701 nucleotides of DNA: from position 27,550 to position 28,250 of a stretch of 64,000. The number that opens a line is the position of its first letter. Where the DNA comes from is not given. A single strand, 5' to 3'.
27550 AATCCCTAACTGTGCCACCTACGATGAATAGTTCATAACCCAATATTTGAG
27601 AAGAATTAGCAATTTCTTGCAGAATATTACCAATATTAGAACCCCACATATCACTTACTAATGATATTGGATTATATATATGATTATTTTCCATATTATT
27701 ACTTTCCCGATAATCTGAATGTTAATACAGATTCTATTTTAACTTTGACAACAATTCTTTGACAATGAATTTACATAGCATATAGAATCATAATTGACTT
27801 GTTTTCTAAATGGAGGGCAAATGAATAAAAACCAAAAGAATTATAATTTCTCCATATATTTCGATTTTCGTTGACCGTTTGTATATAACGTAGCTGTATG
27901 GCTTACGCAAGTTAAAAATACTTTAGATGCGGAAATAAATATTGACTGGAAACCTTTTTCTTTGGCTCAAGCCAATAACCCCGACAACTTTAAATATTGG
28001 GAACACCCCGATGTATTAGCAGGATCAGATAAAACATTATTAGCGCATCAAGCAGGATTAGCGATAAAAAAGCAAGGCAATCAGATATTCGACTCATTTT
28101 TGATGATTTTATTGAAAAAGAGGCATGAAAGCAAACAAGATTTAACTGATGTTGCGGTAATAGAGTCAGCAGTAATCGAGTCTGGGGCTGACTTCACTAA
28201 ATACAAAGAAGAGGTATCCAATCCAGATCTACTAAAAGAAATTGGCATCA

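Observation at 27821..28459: DsbA-like gene with TGA at the active-site Cys position (FDFR-U-PFVY): second candidate selenoprotein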

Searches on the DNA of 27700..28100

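Call 60: search_rna_families(source=window, start=27700, end=28100, threshold=evalue, max_evalue=10)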
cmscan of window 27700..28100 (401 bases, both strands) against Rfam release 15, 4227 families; matches with E-value up to 10: 5.
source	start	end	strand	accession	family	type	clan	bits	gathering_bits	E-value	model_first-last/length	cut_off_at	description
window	27880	27976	-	RF01442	S_pombe_snR90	Gene; snRNA; snoRNA; HACA-box;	-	20.1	80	1.2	1-158/158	no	small nucleolar RNA snR90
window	27756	27839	-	RF00188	SNORD103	Gene; snRNA; snoRNA; CD-box;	-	20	45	0.14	1-83/83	no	Small nucleolar RNA SNORD103/SNORD85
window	27777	27799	-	RF00316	snoR43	Gene; snRNA; snoRNA; CD-box;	-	15.7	50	6.5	1-73/73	no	Small nucleolar RNA R43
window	27713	27780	-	RF03027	RT-6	Gene; sRNA;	-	14.9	46.7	1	1-75/75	no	RT-6 RNA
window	27821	27858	+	RF00617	cHP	Cis-reg;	CL00129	13.1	40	5.8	1-45/45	no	Flavivirus capsid hairpin cHP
